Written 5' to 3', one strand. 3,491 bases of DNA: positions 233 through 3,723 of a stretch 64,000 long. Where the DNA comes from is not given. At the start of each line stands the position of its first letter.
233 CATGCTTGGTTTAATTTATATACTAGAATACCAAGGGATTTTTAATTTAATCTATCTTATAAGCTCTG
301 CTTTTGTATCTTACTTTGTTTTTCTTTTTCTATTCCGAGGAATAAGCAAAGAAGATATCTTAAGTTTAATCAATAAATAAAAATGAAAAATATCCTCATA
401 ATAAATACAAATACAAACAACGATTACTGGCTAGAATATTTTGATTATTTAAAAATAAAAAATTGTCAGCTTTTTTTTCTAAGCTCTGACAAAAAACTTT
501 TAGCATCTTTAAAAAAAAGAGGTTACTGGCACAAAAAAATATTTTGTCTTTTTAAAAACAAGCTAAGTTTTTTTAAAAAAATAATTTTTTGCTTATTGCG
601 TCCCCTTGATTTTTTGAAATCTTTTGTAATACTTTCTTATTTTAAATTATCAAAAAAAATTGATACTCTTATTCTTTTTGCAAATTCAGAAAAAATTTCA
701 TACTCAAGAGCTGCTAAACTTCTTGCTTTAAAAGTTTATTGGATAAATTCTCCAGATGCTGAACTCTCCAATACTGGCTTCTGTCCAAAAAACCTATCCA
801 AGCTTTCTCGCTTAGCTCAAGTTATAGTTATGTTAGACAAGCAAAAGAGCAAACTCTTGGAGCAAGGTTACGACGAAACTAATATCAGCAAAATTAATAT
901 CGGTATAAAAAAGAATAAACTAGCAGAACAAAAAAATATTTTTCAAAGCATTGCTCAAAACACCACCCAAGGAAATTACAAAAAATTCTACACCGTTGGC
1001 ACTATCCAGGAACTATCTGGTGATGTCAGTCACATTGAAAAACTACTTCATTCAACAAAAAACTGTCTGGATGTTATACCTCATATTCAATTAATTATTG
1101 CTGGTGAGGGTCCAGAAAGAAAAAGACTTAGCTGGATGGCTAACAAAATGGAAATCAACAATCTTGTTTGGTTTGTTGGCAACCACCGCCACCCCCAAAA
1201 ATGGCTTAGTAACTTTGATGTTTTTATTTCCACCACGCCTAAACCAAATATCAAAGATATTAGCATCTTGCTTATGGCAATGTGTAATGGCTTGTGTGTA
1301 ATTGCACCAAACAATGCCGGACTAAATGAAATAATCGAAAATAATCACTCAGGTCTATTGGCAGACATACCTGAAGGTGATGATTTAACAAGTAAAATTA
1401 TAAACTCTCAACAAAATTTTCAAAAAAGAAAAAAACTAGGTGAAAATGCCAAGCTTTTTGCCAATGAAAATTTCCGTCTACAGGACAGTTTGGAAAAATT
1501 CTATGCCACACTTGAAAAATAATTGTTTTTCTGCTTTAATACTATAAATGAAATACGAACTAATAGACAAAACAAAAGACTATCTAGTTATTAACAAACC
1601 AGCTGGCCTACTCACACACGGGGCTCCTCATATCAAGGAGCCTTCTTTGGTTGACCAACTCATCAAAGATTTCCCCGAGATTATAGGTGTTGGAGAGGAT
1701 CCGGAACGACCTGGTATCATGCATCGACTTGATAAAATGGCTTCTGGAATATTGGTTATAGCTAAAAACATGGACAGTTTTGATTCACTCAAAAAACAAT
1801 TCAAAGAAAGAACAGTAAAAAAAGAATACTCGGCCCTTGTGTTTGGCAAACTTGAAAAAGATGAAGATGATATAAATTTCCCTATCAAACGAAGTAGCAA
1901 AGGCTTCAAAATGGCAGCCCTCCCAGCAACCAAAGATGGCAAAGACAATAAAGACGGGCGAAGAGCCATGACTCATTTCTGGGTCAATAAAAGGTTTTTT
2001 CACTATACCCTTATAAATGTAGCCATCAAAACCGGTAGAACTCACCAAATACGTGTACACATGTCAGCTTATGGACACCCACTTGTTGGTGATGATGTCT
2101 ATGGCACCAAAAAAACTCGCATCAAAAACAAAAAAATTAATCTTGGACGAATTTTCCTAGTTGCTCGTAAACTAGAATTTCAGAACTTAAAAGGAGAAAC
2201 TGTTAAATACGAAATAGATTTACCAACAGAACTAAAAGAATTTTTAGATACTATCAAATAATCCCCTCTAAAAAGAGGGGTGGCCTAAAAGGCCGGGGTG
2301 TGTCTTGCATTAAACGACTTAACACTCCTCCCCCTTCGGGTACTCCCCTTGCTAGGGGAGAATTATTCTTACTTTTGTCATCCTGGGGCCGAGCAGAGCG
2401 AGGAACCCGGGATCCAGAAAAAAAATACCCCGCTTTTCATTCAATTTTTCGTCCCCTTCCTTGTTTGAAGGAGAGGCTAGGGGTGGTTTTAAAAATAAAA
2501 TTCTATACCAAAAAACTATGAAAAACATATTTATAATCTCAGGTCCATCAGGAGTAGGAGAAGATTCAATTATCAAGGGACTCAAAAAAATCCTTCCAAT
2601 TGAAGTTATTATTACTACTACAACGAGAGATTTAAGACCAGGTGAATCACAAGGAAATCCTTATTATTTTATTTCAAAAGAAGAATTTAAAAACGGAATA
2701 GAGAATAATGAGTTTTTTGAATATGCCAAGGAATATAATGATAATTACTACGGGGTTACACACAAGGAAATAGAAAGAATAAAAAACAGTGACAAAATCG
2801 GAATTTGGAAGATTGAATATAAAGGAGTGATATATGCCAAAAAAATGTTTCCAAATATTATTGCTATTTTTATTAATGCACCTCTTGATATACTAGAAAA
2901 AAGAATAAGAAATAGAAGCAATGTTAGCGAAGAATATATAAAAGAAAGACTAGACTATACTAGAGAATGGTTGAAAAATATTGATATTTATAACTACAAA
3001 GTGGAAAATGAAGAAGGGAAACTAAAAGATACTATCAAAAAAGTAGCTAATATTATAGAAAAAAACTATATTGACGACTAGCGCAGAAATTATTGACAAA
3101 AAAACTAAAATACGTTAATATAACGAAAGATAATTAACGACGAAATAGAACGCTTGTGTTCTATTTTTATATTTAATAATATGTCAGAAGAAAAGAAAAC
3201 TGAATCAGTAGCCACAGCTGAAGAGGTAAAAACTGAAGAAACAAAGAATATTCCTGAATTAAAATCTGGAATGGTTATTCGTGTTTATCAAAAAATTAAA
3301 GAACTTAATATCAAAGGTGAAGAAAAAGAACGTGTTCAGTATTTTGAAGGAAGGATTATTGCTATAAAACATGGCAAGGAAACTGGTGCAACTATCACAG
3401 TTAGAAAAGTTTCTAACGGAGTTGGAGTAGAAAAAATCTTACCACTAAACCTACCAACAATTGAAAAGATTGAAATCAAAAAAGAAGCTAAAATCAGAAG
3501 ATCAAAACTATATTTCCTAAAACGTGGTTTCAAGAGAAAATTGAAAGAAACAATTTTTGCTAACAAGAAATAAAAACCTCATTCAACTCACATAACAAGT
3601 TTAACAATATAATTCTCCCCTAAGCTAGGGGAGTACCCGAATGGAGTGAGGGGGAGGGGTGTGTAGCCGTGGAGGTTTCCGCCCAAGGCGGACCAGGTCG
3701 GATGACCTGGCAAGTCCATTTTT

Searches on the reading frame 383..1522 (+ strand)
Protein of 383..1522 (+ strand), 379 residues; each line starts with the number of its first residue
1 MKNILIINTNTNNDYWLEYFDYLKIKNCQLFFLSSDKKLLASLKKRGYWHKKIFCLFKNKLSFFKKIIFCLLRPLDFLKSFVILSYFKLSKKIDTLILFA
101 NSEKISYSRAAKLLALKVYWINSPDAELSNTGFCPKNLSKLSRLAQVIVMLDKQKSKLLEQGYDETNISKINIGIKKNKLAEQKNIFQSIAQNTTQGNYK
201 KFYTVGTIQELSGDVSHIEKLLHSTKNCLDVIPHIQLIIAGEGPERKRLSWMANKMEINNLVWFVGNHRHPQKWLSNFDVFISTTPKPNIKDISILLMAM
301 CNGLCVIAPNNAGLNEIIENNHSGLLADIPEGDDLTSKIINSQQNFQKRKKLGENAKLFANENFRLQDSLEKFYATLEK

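Call 17: search_protein_families(library=pfam, proteins=[window:383-1522:+], max_evalue=0.001)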
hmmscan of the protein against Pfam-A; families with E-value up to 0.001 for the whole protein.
window:383-1522:+ (379 aa): 2 families
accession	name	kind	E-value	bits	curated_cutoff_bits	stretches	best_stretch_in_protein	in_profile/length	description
PF00534.26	Glycos_transf_1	-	4.5e-15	56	26.4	1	194-357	10-170/172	Glycosyl transferases group 1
PF13692.12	Glyco_trans_1_4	-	3.1e-11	44.2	27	1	216-341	15-138/142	Glycosyl transferases group 1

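Call 59: find_encoding_contigs(protein=window:383-1522:+, flank=10000, max_places=1)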
Protein window:383-1522:+ (379 aa): 4 contigs read that carry it; 1 place shown.
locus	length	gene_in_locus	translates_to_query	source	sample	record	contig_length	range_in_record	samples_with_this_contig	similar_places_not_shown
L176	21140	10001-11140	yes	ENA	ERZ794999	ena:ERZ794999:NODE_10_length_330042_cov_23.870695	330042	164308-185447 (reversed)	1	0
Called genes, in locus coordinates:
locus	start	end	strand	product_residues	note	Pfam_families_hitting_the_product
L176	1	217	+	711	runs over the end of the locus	-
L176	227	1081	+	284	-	-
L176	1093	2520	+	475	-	-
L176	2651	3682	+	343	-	-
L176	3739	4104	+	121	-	PF18895:T4SS_pilin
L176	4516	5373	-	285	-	PF00480:ROK, PF01869:BcrAD_BadFG (faint)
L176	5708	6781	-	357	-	PF01757:Acyl_transf_3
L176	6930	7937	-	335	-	-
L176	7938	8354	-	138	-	PF18895:T4SS_pilin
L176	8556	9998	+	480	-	PF01943:Polysacc_synt, PF13440:Polysacc_synt_3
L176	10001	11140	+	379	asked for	PF00534:Glycos_transf_1, PF13692:Glyco_trans_1_4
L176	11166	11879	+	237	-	PF00849:PseudoU_synth_2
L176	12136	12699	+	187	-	PF00625:Guanylate_kin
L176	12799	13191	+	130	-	PF01245:Ribosomal_L19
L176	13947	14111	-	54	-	PF04014:MazE_antitoxin (weak)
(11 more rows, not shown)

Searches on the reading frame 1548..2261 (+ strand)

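Call 17: search_protein_families(library=pfam, proteins=[window:1548-2261:+], max_evalue=0.001)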
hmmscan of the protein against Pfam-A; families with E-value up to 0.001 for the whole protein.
window:1548-2261:+ (237 aa): 1 family
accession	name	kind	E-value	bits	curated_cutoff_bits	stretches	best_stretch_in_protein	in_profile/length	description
PF00849.27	PseudoU_synth_2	-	1e-31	110.6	26.8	1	11-174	1-152/152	RNA pseudouridylate synthase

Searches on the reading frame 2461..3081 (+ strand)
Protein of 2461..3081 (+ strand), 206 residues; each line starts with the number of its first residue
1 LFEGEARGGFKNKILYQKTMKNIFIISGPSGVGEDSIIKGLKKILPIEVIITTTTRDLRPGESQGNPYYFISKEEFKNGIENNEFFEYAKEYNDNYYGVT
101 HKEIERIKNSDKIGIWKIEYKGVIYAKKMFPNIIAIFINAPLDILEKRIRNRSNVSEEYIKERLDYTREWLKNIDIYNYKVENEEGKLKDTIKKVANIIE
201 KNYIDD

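Call 17: search_protein_families(library=pfam, proteins=[window:2461-3081:+], max_evalue=0.001)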
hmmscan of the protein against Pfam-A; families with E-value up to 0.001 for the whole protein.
window:2461-3081:+ (206 aa): 1 family
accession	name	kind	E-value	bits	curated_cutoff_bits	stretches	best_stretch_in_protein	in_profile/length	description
PF00625.27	Guanylate_kin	-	2.5e-35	122.3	25.2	1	22-201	3-181/182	Guanylate kinase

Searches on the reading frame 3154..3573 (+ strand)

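Call 17: search_protein_families(library=pfam, proteins=[window:3154-3573:+], max_evalue=0.001)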
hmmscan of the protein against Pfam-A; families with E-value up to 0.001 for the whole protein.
window:3154-3573:+ (139 aa): 1 family
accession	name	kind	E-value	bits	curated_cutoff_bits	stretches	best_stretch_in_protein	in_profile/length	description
PF01245.26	Ribosomal_L19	-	2.5e-27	95.5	22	1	23-128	4-104/111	Ribosomal protein L19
